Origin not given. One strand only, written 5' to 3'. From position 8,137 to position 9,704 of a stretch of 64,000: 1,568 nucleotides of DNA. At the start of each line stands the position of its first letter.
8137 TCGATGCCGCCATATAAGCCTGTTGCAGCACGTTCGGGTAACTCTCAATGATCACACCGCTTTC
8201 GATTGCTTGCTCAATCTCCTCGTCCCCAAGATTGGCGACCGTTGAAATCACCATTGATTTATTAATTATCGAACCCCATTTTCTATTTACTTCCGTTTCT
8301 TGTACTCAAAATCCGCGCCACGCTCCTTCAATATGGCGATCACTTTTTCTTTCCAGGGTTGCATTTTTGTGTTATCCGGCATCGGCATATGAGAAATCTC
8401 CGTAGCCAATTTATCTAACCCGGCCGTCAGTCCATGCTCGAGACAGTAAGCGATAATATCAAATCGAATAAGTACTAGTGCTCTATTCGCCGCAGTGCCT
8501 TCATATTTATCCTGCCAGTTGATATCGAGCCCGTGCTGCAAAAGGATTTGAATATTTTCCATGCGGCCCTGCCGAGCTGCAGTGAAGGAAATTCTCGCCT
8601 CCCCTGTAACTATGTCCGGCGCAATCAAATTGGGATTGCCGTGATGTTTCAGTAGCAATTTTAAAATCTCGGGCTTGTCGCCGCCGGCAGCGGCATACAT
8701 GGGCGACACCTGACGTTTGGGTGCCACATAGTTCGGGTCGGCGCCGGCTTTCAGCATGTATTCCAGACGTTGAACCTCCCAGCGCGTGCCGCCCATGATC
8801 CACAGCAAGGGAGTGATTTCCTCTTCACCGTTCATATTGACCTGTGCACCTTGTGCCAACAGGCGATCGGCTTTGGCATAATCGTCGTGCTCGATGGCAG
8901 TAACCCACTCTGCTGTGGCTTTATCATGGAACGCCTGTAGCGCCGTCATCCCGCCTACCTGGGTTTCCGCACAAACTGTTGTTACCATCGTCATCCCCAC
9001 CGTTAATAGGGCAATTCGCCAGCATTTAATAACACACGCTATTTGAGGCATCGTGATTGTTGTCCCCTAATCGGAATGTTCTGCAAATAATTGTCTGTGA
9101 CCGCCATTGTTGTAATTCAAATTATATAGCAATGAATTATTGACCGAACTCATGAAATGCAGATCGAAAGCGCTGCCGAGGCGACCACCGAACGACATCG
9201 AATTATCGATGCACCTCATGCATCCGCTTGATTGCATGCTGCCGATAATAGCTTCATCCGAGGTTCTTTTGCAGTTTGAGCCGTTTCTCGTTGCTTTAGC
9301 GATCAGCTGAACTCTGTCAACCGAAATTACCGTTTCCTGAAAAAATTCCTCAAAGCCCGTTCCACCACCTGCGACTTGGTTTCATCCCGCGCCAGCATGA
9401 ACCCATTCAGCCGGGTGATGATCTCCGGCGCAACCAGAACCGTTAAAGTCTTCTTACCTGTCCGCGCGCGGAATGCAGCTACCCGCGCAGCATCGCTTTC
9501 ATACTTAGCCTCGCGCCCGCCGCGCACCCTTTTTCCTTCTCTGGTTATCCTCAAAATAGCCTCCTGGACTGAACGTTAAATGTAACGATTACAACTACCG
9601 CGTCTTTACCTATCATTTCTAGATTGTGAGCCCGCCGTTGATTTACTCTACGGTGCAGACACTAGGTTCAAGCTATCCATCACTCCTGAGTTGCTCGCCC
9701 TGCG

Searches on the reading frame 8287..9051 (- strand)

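Call 8: search_protein_families(library=pfam, proteins=[window:8287-9051:-], max_evalue=0.01)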
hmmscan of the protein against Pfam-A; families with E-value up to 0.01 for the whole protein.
window:8287-9051:- (254 aa): 6 families
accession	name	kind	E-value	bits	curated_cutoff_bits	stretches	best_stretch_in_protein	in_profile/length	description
PF13637.12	Ank_4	-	4.4e-13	49.5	22.7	2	156-192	2-38/50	Ankyrin repeats (many copies)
PF12796.13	Ank_2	-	1.2e-11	45.4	27.3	2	118-207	2-83/90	Ankyrin repeats (3 copies)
PF00023.36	Ank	-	2.9e-09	37.1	21.1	0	117-142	5-30/33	Ankyrin repeat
PF13606.12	Ank_3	-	4.2e-09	36.2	22.3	0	116-141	4-29/30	Ankyrin repeat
PF13857.12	Ank_5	-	5.2e-05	24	27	0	100-142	2-44/56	Ankyrin repeats (many copies)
PF24521.3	Ank_KRIT1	-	0.00011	22.3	80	1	93-138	62-109/149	KRIT1 ankyrin-repeats domain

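Call 26: search_protein_families(library=padloc, proteins=[window:8287-9051:-], max_evalue=0.01)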
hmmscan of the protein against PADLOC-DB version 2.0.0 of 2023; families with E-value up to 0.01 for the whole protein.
window:8287-9051:- (254 aa): 2 families
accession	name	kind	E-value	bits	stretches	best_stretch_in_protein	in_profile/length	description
PDLC04783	PDC-M72A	-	1.6e-12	45.4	2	47-142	265-357/392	-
PDLC02908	Ankyrin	-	4.6e-05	19.9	1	69-188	727-839/880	-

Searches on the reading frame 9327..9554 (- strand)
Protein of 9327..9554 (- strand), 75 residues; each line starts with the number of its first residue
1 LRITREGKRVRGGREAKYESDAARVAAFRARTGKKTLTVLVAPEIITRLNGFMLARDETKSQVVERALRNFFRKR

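Call 8: search_protein_families(library=pfam, proteins=[window:9327-9554:-], max_evalue=0.01)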
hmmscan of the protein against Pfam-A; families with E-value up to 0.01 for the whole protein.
window:9327-9554:- (75 aa): 0 families

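Call 26: search_protein_families(library=padloc, proteins=[window:9327-9554:-], max_evalue=0.01)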
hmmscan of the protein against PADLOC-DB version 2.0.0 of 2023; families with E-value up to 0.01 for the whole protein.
window:9327-9554:- (75 aa): 0 families

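Call 27: search_protein_families(library=ncbifam, proteins=[window:9327-9554:-], max_evalue=0.01)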
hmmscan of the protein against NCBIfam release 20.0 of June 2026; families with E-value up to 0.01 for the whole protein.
window:9327-9554:- (75 aa): 0 families

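Call 86: find_encoding_contigs(protein=window:9327-9554:-, flank=6000, max_places=8)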
Protein window:9327-9554:- (75 aa): 1 contig read that carries it; 1 place shown.
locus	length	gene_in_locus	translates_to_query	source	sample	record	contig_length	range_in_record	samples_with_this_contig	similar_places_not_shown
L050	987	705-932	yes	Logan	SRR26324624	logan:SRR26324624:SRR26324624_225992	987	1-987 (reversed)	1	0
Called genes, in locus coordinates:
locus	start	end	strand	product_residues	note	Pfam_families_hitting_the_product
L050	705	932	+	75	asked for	-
